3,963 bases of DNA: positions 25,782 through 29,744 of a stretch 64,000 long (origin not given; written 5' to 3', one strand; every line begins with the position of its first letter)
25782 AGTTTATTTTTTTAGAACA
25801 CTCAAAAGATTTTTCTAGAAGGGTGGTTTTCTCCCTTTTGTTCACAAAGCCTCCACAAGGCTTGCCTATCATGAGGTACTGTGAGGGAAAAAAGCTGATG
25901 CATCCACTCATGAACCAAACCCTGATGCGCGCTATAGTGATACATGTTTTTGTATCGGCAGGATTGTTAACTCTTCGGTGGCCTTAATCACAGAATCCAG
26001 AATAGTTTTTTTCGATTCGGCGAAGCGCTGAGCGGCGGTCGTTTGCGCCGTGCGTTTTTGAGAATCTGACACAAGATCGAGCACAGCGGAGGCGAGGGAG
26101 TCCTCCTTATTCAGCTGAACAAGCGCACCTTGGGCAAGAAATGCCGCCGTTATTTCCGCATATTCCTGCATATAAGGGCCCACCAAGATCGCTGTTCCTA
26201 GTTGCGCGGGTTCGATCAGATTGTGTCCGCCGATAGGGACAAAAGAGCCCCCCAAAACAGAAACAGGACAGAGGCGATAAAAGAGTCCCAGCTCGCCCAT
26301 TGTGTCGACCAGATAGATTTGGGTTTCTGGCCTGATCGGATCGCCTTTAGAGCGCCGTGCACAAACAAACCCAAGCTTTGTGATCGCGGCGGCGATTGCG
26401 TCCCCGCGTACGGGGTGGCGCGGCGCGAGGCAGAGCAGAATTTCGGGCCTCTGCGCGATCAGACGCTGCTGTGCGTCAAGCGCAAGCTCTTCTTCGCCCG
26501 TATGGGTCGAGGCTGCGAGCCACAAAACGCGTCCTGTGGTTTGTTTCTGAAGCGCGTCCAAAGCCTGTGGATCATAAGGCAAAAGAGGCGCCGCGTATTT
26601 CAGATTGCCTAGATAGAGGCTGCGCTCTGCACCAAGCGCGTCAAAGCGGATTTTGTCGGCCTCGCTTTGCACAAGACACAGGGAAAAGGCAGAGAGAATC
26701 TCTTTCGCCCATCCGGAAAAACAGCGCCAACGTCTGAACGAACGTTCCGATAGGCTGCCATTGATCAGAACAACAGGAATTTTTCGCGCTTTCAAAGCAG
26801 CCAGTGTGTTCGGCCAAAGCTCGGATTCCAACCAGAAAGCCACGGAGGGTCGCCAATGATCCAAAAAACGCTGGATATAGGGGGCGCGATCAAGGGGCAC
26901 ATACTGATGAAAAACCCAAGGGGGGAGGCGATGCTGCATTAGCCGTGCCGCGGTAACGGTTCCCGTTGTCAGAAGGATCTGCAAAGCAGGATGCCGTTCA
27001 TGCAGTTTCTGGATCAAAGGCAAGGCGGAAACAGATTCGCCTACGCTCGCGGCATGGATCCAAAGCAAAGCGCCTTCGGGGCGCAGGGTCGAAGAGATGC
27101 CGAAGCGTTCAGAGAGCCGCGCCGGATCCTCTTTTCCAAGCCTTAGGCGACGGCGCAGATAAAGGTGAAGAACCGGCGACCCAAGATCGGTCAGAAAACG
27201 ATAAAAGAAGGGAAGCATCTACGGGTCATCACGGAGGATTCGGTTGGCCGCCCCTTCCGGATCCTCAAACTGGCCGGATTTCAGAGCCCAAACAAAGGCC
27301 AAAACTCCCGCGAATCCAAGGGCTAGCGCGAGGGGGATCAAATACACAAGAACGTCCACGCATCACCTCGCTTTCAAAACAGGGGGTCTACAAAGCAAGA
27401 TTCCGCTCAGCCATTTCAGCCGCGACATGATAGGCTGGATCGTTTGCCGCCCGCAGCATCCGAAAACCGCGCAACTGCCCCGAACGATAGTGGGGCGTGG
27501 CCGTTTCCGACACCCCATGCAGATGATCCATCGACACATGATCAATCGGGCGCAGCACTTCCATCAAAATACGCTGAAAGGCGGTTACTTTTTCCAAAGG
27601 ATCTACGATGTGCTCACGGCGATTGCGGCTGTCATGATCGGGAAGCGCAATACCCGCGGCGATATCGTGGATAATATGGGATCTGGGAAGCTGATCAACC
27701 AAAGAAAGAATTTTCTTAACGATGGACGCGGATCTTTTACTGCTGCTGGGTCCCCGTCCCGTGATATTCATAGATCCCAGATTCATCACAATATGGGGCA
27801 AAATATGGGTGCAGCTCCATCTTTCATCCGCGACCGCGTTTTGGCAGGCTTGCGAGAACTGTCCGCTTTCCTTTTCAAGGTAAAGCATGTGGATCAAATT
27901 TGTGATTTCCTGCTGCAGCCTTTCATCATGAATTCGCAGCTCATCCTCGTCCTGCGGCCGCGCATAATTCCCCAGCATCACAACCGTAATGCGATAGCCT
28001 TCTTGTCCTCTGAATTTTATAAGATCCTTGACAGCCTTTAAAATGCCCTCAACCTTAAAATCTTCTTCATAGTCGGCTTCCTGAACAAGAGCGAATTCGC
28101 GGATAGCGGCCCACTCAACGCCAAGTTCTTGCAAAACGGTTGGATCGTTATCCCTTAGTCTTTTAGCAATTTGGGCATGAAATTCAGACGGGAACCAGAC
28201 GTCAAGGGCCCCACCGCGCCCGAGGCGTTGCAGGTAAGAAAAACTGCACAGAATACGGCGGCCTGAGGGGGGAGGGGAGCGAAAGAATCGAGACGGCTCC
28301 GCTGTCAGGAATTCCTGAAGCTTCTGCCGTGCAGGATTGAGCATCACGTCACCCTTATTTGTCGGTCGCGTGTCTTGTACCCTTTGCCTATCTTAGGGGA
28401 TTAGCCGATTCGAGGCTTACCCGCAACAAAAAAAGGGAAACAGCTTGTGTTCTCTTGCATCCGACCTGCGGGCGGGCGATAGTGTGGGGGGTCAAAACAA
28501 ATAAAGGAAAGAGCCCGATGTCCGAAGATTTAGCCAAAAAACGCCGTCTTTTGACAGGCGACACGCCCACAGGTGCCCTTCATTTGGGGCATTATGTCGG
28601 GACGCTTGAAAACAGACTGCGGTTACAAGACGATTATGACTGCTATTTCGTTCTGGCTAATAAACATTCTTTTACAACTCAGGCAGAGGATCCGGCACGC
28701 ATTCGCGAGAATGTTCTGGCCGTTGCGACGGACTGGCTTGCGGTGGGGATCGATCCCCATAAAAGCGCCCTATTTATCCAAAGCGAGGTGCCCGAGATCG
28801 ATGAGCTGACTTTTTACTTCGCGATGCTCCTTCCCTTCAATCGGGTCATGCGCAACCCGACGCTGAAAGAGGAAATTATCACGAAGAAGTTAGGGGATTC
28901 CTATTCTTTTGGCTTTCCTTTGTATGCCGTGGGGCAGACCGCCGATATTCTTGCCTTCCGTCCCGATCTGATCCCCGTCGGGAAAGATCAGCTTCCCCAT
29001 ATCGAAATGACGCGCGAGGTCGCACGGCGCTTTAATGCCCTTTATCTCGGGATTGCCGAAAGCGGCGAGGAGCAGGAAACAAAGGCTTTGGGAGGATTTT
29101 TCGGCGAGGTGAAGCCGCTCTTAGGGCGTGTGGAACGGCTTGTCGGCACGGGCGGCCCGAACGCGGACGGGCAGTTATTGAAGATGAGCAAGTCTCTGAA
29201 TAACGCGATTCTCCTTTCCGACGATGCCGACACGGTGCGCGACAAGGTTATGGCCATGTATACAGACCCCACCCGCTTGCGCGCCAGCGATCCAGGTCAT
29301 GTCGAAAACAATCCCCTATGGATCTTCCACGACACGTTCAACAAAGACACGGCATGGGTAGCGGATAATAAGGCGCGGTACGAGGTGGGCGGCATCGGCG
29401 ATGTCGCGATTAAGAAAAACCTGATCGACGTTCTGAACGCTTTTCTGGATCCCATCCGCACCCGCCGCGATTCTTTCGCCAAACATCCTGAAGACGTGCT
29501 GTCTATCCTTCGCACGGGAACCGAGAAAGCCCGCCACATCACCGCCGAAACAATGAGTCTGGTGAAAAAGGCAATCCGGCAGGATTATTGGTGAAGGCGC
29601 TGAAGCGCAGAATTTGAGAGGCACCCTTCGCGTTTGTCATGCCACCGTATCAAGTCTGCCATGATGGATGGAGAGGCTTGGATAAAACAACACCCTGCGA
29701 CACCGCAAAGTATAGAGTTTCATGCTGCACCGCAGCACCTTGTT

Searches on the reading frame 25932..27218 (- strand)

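Call 26: search_protein_families(library=ncbifam, proteins=[window:25932-27218:-], max_evalue=0.00001)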
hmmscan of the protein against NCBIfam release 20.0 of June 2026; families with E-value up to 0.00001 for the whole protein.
window:25932-27218:- (428 aa): 5 families
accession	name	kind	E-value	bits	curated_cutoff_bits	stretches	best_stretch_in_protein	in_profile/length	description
NF004387.0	PRK05749.1-3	equivalog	1.9e-112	376.3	617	1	5-415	12-420/440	lipid IV(A) 3-deoxy-D-manno-octulosonic acid transferase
NF004388.0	PRK05749.1-4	equivalog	8e-108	360.7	438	1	2-414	3-417/425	lipid IV(A) 3-deoxy-D-manno-octulosonic acid transferase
NF004386.0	PRK05749.1-2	equivalog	3e-94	316.2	524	1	1-413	1-422/433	lipid IV(A) 3-deoxy-D-manno-octulosonic acid transferase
NF004389.0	PRK05749.1-5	equivalog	1.2e-81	274.7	363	1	4-412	3-395/402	lipid IV(A) 3-deoxy-D-manno-octulosonic acid transferase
NF004385.0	PRK05749.1-1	equivalog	5.7e-76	255.8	590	1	1-405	1-407/425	lipid IV(A) 3-deoxy-D-manno-octulosonic acid transferase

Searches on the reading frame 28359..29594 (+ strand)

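Call 26: search_protein_families(library=ncbifam, proteins=[window:28359-29594:+], max_evalue=0.00001)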
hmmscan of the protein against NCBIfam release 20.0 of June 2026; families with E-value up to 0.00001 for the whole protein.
window:28359-29594:+ (411 aa): 10 families
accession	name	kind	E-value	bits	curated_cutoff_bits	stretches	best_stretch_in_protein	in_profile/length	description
NF008922.0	PRK12283.1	equivalog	3.3e-87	293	572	2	61-241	3-182/400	tryptophan--tRNA ligase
TIGR00233.1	trpS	equivalog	9e-69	232.3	176.75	1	60-406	1-326/328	tryptophan--tRNA ligase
NF009207.0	PRK12556.1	equivalog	1.7e-50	171.8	479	1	61-406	3-329/332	tryptophan--tRNA ligase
NF008923.0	PRK12284.1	equivalog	9.8e-49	166.3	597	1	61-406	2-329/431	tryptophan--tRNA ligase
NF008927.0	PRK12285.1-4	equivalog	2.5e-21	76.2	478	2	59-226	71-239/385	tryptophan--tRNA ligase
NF008925.0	PRK12285.1-2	equivalog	3.2e-16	59.3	451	1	59-227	60-228/365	tryptophan--tRNA ligase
NF006330.0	PRK08560.1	equivalog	1.9e-13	50.2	220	1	61-321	32-261/342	tyrosine--tRNA ligase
NF008924.0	PRK12285.1-1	equivalog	1.1e-10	41.3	644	0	63-223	75-230/381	tryptophan--tRNA ligase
NF008928.0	PRK12285.1-5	equivalog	1.7e-10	40.1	891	1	61-226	92-253/530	tryptophan--tRNA ligase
NF008926.0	PRK12285.1-3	equivalog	5e-10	38.8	320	1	60-230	64-233/429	tryptophan--tRNA ligase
